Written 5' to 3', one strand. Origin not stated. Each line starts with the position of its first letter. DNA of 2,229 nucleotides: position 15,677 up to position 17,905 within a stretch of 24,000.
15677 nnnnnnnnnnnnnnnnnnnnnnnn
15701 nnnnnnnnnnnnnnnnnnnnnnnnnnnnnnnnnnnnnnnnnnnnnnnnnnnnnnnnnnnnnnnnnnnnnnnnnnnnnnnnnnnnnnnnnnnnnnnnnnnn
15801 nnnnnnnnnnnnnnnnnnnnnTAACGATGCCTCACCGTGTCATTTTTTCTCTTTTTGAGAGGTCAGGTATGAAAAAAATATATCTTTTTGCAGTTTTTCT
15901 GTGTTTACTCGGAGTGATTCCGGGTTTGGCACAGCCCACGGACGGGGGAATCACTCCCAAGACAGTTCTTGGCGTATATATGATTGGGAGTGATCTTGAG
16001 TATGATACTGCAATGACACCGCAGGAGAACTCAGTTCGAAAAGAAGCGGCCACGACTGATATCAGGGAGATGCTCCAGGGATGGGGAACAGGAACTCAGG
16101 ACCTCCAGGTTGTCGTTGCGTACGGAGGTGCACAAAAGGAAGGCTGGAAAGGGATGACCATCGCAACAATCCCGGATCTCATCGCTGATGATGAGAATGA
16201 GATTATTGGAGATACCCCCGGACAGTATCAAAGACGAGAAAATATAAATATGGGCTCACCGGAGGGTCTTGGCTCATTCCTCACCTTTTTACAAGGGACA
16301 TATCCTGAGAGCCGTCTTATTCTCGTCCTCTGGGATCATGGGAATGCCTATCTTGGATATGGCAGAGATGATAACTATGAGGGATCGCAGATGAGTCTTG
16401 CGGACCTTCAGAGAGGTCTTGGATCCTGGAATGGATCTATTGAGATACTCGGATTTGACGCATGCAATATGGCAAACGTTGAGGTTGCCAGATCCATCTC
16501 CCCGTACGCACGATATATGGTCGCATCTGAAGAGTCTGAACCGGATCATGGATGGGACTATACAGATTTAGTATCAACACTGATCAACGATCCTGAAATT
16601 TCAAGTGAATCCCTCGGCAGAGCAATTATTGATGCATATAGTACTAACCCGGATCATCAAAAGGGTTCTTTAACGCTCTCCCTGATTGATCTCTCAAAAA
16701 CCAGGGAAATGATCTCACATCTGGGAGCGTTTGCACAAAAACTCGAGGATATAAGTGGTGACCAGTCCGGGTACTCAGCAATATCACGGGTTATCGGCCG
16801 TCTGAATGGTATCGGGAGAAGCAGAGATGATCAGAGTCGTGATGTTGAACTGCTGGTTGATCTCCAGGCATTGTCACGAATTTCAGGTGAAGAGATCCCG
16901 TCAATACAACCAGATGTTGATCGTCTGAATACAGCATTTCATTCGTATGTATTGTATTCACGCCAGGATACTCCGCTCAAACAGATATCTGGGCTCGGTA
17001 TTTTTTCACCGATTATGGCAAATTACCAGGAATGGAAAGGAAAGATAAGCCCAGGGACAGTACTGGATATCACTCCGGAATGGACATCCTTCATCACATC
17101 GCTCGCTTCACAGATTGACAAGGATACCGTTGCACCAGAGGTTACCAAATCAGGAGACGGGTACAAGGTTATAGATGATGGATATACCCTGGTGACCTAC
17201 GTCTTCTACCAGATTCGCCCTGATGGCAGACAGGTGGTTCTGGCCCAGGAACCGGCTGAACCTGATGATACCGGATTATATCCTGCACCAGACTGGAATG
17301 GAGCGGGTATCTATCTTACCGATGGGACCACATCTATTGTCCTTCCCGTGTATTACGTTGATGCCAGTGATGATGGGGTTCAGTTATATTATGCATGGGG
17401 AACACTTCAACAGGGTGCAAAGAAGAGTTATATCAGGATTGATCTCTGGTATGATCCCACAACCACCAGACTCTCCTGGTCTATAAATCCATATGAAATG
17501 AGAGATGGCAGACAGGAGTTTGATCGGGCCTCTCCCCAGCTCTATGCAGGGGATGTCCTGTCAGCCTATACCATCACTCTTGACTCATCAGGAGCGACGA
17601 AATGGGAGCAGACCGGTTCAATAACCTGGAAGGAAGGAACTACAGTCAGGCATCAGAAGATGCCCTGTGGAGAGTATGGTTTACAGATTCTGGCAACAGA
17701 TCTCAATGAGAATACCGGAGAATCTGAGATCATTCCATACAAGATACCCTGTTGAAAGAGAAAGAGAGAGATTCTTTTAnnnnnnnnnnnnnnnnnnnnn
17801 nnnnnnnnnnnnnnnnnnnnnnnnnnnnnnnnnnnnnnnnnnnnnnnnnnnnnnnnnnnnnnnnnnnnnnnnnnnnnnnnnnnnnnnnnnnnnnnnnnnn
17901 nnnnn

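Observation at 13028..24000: Candidate uncharacterised exported system: tail-bearing secreted protein, three C11 (clostripain-like) peptidase paralogs and two TPR lipoprotein paralogs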

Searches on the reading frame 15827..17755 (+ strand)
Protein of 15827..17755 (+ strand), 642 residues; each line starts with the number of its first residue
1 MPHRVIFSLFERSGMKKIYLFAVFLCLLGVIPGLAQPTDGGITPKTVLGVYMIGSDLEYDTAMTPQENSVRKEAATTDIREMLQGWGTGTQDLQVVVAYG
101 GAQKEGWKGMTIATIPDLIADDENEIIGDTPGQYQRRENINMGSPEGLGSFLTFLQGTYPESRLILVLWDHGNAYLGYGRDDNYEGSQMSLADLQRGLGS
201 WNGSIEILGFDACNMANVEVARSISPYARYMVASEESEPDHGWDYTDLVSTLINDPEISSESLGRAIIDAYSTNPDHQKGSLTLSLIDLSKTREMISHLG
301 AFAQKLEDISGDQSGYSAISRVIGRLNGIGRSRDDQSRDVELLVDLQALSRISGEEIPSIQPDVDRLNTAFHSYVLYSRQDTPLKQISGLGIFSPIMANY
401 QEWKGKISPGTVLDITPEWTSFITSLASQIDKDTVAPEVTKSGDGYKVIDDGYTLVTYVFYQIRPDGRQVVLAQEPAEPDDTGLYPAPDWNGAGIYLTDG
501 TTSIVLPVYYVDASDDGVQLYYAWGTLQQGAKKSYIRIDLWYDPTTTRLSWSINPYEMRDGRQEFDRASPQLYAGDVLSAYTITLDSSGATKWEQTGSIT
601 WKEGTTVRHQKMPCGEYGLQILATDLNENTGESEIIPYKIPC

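Call 9: search_protein_families(library=pfam, proteins=[window:15827-17755:+], max_evalue=0.01)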
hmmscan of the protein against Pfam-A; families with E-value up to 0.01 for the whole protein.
window:15827-17755:+ (642 aa): 1 family
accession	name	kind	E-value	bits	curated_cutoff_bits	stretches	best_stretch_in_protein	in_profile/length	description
PF03415.19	Peptidase_C11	-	3.8e-47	162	25.8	1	74-312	12-244/359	Clostripain family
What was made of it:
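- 15827..17755 (+): C11B peptidase. His171 at 16337, Asp211 at 16457, Cys213 at 16463. C11 domain aa 45-432, then two beta-sandwich domains aa 438-640. Pfam E 3.8e-47 (call 9).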

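Call 11: find_homologous_proteins(query=window:15827-17755:+, max_evalue=0.00001)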
Query window:15827-17755:+ (642 aa): 87 proteins with E <= 0.00001 among 8000 candidates.
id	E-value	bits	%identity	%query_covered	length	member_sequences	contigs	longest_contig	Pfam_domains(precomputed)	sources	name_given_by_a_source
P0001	0.0e+0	1389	100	95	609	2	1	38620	PF03415.20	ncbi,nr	ncbi:MAG TPA: clostripain-related cysteine peptidase [Methanospirillum sp.]|nr:clostripain-related c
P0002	1.2e-202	693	49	94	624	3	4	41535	PF03415.20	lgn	-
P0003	9.1e-202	690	51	93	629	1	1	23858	PF03415.20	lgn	-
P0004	3.2e-196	672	48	94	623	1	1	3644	PF03415.20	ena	-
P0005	6.4e-188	644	49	92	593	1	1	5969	PF03415.20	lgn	-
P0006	2.1e-187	642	47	93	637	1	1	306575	PF03415.20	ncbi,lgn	-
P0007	2.3e-187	642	49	93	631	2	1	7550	PF03415.20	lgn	-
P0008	3.1e-184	632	46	93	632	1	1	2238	PF03415.20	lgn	-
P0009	5.8e-181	621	45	93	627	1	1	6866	PF03415.20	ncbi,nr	ncbi:MAG TPA: clostripain-related cysteine peptidase [Methanospirillum sp.]|nr:clostripain-related c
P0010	2.0e-178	613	43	100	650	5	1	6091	PF03415.20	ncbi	-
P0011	2.8e-178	612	45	97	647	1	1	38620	PF03415.20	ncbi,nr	ncbi:MAG TPA: clostripain-related cysteine peptidase [Methanospirillum sp.]|nr:clostripain-related c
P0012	4.6e-84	301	33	92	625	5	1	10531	PF03415.20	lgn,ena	-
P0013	2.8e-82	295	32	92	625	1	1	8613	PF03415.20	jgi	-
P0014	5.9e-82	294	33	91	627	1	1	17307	PF03415.20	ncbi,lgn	ncbi:MAG: clostripain-related cysteine peptidase [Methanosarcinaceae archaeon]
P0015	1.8e-74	269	33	92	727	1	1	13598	PF03415.20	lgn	-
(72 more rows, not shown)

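Call 14: find_related_loci(query=A1, collection=genome_contigs, flank=10000)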
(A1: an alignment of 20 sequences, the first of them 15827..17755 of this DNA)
Query A1 (642 aa) in genome_contigs; peptide patterns used: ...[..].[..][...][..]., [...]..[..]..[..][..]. (x = any residue, [..] = any of these).
598 stretches matched a pattern (row limit reached: there are more); 553 encode a relative of the query (tblastn E <= 1e-3); the best 80 are kept; 80 distinct loci.
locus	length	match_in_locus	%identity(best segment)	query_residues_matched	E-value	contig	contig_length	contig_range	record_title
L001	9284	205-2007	49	44-642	0e+0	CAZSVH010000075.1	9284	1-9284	MAG TPA_asm: uncultured Methanospirillum sp. isolate binchicken_co154_476 genome assembly, contig: NODE_15350_length_928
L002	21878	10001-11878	29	14-636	4e-89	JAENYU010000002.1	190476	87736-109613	MAG: Methanobacteriota archaeon isolate BL5_bin.6 BL5_bin6_NODE_39_length_190476_cov_265.233294, whole genome shotgun se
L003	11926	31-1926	33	3-630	7e-87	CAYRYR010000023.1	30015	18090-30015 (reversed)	MAG TPA_asm: uncultured Methanoregulaceae archaeon isolate SRP178699_co1_595 genome assembly, contig: NODE_1649_length_3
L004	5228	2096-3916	30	46-639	2e-85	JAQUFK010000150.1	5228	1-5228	MAG: Methanosarcinaceae archaeon isolate STCSWMC_2 NODE_57329_length_5228_cov_4.094491_ST_CSWMC, whole genome shotgun se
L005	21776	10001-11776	30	30-636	5e-83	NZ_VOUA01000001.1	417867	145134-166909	Methanosarcina sp. KYL-1 SEQ01, whole genome shotgun sequence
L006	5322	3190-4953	32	16-617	2e-81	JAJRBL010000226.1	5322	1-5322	MAG: Methanospirillum sp. isolate OWC_0037 OWC_0037_k121_19714461, whole genome shotgun sequence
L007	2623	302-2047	31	45-640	7e-83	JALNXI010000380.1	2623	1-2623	MAG: Methanoculleus sp. isolate SO_2017_CLC bin 102 scaffold_84727_c1_PH3_2017, whole genome shotgun sequence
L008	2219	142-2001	30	10-628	1e-74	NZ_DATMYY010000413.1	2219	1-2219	MAG: Methanospirillum sp. isolate SMAG_U13160 k141_150341, whole genome shotgun sequence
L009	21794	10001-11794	30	18-623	1e-71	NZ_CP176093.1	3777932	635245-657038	Methanospirillum lacunae strain Ki8-1 chromosome, complete genome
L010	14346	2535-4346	31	46-642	9e-78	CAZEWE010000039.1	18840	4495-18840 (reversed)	MAG TPA_asm: uncultured Methanospirillum sp. isolate SRP239243_co2_186 genome assembly, contig: NODE_4689_length_18840_c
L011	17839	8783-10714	30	15-642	4e-76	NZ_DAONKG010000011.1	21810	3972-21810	MAG: Methanospirillum sp. isolate AMR_MDS_3719 NODE_2092_length_21810_cov_4.376235, whole genome shotgun sequence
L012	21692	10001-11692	31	29-594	5e-66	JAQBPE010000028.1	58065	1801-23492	MAG: Cyanobacteria bacterium RYN_339 scaffold_4415117, whole genome shotgun sequence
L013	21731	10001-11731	28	44-629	2e-63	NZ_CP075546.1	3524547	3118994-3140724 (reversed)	Methanospirillum purgamenti strain J.3.6.1-F.2.7.3 chromosome, complete genome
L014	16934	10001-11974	29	9-635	1e-63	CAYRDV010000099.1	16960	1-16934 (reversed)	MAG TPA_asm: uncultured Candidatus Sericytochromatia bacterium isolate binchicken_co248_139 genome assembly, contig: NOD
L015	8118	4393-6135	28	45-613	3e-61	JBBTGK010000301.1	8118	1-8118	MAG: Cyanobacteriota bacterium isolate H41-bin165_1 H41_bin165_1_000000000306, whole genome shotgun sequence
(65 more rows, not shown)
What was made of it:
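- The families are restricted to a sheathed lineage (calls 11, 14).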

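Call 16: find_encoding_contigs(protein=P0006, flank=10000, max_places=3)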
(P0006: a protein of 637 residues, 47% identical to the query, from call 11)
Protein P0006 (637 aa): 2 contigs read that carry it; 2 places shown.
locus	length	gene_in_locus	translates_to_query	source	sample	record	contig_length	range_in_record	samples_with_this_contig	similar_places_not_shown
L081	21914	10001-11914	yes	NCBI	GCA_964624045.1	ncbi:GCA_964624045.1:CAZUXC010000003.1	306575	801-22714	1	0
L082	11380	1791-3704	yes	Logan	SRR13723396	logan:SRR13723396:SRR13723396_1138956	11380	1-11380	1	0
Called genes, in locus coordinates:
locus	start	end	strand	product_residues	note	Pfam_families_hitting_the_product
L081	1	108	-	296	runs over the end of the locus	-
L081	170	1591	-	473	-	PF13371:TPR_9 (faint), PF13424:TPR_12 (weak), PF13432:TPR_16, PF14559:TPR_19 (weak), PF13431:TPR_17 (weak), PF00515:TPR_1, PF07719:TPR_2, PF13181:TPR_8 (weak), +6 more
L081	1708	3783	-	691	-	-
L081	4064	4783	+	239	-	-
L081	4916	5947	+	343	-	-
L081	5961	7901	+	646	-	PF03415:Peptidase_C11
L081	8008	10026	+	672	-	-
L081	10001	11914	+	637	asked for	PF03415:Peptidase_C11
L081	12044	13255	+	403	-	PF00162:PGK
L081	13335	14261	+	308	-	PF00903:Glyoxalase (weak)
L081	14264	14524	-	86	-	-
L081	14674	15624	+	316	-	PF01867:Cas_Cas1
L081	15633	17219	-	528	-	PF00270:DEAD, PF04851:ResIII (weak), PF00271:Helicase_C, PF25399:DeaD_dimer, PF03880:DbpA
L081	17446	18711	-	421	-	PF02878:PGM_PMM_I, PF02879:PGM_PMM_II, PF02880:PGM_PMM_III, PF00408:PGM_PMM_IV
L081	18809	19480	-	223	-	PF19122:DUF5806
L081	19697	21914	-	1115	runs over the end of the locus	PF05228:CHASE4, PF08447:PAS_3, PF08448:PAS_4, PF08448:PAS_4, PF13426:PAS_9, PF00989:PAS, PF08448:PAS_4, PF02518:HATPase_c, +3 more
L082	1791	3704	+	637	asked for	PF03415:Peptidase_C11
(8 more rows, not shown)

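Call 17: find_encoding_contigs(protein=P0002, flank=10000, max_places=3)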
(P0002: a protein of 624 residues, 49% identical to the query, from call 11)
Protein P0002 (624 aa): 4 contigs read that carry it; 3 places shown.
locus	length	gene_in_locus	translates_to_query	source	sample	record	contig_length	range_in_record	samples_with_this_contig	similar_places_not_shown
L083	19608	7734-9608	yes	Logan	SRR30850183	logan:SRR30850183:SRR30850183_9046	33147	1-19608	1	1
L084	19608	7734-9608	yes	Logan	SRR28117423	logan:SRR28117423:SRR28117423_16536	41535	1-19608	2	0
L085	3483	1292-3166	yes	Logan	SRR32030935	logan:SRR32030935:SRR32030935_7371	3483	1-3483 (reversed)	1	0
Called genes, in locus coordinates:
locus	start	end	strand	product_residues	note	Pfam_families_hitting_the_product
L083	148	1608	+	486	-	-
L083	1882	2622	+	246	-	-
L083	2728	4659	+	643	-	PF03415:Peptidase_C11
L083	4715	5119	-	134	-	-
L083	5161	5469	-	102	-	PF01909:NTP_transf_2 (weak), PF18765:Polbeta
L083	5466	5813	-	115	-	PF04434:SWIM (weak)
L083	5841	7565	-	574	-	PF09820:AAA-ATPase_like, PF08011:PDDEXK_9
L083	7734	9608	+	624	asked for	PF03415:Peptidase_C11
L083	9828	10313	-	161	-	PF19131:DUF5814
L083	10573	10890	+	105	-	PF05016:ParE_toxin (weak)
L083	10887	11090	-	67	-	-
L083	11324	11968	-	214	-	PF09920:DUF2150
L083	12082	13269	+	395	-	PF22025:ThiI_fer, PF02926:THUMP, PF02568:ThiI, PF06508:QueC (faint)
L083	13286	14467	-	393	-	PF00266:Aminotran_5, PF05889:SepSecS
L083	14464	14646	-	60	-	-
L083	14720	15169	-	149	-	PF01934:HepT-like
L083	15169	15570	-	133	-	PF18765:Polbeta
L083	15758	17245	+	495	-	PF01935:DUF87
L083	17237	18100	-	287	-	PF01226:Form_Nir_trans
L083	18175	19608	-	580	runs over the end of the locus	PF09843:DUF2070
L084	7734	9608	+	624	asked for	PF03415:Peptidase_C11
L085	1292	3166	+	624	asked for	PF03415:Peptidase_C11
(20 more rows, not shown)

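Call 28: search_solved_structures(query=A1, max_evalue=0.01, show_alignments=1)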
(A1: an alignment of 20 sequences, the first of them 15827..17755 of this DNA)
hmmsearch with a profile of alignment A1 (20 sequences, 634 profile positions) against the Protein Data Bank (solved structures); distinct sequences matched with E-value up to 0.01: 8.
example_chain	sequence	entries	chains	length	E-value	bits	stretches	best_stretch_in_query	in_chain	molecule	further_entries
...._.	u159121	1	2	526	1.3e-25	93.1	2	124-245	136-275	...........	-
6mzo_A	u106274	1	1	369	1.2e-13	53.6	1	129-243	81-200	Inactive Zymogen C11 Protease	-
6n9j_A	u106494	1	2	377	2.3e-12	49.5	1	145-253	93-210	Clostripain-related protein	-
3uws_B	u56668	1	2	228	3.3e-12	48.9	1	172-371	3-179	hypothetical protein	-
4yec_B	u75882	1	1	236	3.7e-12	48.8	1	172-371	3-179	Clostripain family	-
5dyn_B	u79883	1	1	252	3.4e-08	35.7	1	172-246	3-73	Putative peptidase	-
6nag_A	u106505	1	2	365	1.3e-07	33.8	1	137-242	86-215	Clostripain-related protein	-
5l20_B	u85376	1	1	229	1.3e-06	30.4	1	183-243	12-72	Clostripain-related protein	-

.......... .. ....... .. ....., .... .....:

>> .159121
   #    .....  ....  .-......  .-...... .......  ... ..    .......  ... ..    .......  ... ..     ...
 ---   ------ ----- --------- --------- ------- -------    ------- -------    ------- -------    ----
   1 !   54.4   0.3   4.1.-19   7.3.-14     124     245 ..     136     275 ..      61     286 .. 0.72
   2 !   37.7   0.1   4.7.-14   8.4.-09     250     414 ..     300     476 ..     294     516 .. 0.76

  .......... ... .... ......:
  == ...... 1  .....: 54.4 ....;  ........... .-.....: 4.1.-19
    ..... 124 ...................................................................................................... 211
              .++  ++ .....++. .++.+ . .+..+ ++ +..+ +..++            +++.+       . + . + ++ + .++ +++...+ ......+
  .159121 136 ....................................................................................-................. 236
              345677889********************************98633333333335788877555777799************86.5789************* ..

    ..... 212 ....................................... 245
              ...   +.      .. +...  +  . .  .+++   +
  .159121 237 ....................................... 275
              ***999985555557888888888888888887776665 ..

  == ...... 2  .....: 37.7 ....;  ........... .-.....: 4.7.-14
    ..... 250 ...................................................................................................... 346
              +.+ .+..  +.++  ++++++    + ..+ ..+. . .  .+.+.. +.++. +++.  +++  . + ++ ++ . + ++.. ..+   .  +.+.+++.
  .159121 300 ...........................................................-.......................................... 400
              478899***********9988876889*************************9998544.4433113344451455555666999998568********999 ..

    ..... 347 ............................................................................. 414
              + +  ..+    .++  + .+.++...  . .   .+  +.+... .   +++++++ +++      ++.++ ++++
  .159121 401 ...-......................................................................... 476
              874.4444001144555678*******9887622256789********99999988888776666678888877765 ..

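Call 34: predict_structure(alignment_id=A1)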
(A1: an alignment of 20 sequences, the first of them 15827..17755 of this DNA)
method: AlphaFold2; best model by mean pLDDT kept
length: 642 residues; sequences in the alignment: 20
mean_pLDDT: 87.3   pTM: 0.85
mean pLDDT of the five models: 87.3, 86.0, 85.3, 83.4, 82.6
residues with pLDDT >= 90: 375; 70-90: 216; 50-70: 22; < 50: 29
segments of 3 or more residues with pLDDT < 50: 1-17, 28-39
pLDDT, mean of each block of 10 residues (from residue 1): 40 48 54 41 90 86 85 88 94 95 88 92 82 77 94 94 94 84 87 94 92 91 96 84 90 97 96 79 91 98 94 84 91 80 95 96 98 96 84 94 85 92 93 94 93 93 92 92 89 89 91 84 92 90 87 84 78 92 88 92 91 93 93 92 80
secondary structure, 60 per line:
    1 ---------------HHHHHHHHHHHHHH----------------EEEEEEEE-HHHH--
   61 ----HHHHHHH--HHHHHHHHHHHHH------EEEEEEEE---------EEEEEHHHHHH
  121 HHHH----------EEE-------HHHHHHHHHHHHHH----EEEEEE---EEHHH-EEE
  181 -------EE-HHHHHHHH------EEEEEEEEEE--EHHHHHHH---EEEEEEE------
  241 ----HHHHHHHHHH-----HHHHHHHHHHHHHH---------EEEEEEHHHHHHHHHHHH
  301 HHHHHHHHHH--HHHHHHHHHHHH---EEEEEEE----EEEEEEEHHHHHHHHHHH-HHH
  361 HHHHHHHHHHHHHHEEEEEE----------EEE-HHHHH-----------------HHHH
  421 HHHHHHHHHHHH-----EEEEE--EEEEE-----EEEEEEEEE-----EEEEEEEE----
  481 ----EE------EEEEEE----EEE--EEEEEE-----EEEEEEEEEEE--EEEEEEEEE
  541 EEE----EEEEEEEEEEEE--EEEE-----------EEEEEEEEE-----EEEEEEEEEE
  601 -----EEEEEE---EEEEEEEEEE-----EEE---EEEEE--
elements in order: H16-29 E46-53 H55-58 H65-71 H74-86 E93-100 E110-114 H115-124 E135-137 H145-158 E163-168 E178-180 H191-198 E205-214 H218-224 E228-234 H245-254 H260-273 E283-288 H289-310 H313-324 E328-334 E339-345 H346-356 H358-374 E375-380 E391-393 H395-399 H417-432 E438-442 E445-449 E455-463 E469-476 E493-498 E503-505 E508-513 E519-529 E532-543 E548-559 E562-565 E577-585 E591-600 E606-611 E615-624 E630-632 E636-640
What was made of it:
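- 15827..17755 (+): AF2 pLDDT 87 (call 34).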

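Call 38: fold_search(model_id=the predicted structure, library=pdb)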
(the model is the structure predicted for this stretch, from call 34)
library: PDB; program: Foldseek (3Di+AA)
matches with E <= 10: 1106; with E <= 0.001: 10
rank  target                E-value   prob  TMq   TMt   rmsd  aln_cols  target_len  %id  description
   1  6n9j_B                9.8e-14  1.00  0.39  0.66   6.1       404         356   17  X-ray structure of a secreted C11 cysteine protease from Bacteroides thetaiotaomicron in complex with an irreversible  (released 2019-12-11)
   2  6n9j_A                1.1e-13  1.00  0.38  0.66   6.6       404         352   17  X-ray structure of a secreted C11 cysteine protease from Bacteroides thetaiotaomicron in complex with an irreversible  (released 2019-12-11)
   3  6nag_A                1.6e-13  1.00  0.40  0.69   5.6       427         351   13  X-ray structure of a secreted C11 cysteine protease from Bacteroides thetaiotaomicron "iotapain (released 2019-12-11)
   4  6nag_B                1.6e-13  1.00  0.39  0.67   5.9       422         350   14  X-ray structure of a secreted C11 cysteine protease from Bacteroides thetaiotaomicron "iotapain (released 2019-12-11)
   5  6mzo                  1.8e-13  1.00  0.39  0.69   5.1       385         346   18  X-ray Structure of an Inactive Zymogen C11 Protease from Parabacteroides distasonis (released 2019-04-17)
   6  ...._B                2.2e-13  1.00  0.43  0.59   5.2       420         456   18  MicroED structure of the C11 cysteine protease clostripain (released 2024-08-14)
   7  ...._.                2.4e-13  1.00  0.42  0.58   5.6       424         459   18  MicroED structure of the C11 cysteine protease clostripain (released 2024-08-14)
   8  3uws_B                1.3e-07  1.00  0.25  0.64   5.1       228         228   21  Crystal structure of a clostripain (PARMER_00083) from Parabacteroides merdae ATCC 43184 at 1.70 A resolution (released 2012-06-13)
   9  5dyn_B                1.8e-07  1.00  0.24  0.58   7.2       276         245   18  B. fragilis cysteine protease (released 2016-03-30)
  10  5l20_B                2.0e-06  1.00  0.26  0.66   5.6       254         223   14  Crystal Structure of a Clostripain (BT_0727) from Bacteroides thetaiotaomicron ATCC 29148 in Complex with Peptide Inhi (released 2017-08-02)
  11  4jcm                  8.1e-03  0.13  0.13  0.13  26.9       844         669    9  Crystal structure of Gamma-CGTASE from Alkalophilic bacillus clarkii at 1.65 Angstrom resolution (released 2014-02-26)
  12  2yn5_B                9.0e-03  0.16  0.07  0.12  28.8       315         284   10  Structural insight into the giant calcium-binding adhesin SiiE: implications for the adhesion of Salmonella enterica t (released 2013-04-03)
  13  3s98                  9.9e-03  0.13  0.06  0.12  27.1       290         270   11  human IFNAR1 (released 2011-08-31)
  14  2yn3_A                1.0e-02  0.16  0.07  0.12  28.6       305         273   10  Structural insight into the giant calcium-binding adhesin SiiE: implications for the adhesion of Salmonella enterica t (released 2013-04-03)
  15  2w1n                  1.3e-02  0.10  0.05  0.13  31.7       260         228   10  cohesin and fibronectin type-III double module construct from the Clostridium perfringens glycoside hydrolase GH84C (released 2009-02-03)
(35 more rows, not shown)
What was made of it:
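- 15827..17755 (+): Foldseek matches thetapain/iotapain, the PdC11 zymogen and clostripain at E about 1e-13 (call 38).
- On Peptidase family C11 (clostripain family, clan CD): Foldseek matches 6n9j, 6nag, 6mzo and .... at E about 1e-13 (calls 34, 38).
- The C11 fold is confirmed by AF2 plus Foldseek (calls 34, 38).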

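Call 85: search_protein_families(library=ncbifam, proteins=[window:15869-17755:+], max_evalue=0.001)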
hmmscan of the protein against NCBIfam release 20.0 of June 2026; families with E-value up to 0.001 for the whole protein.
window:15869-17755:+ (628 aa): 0 families
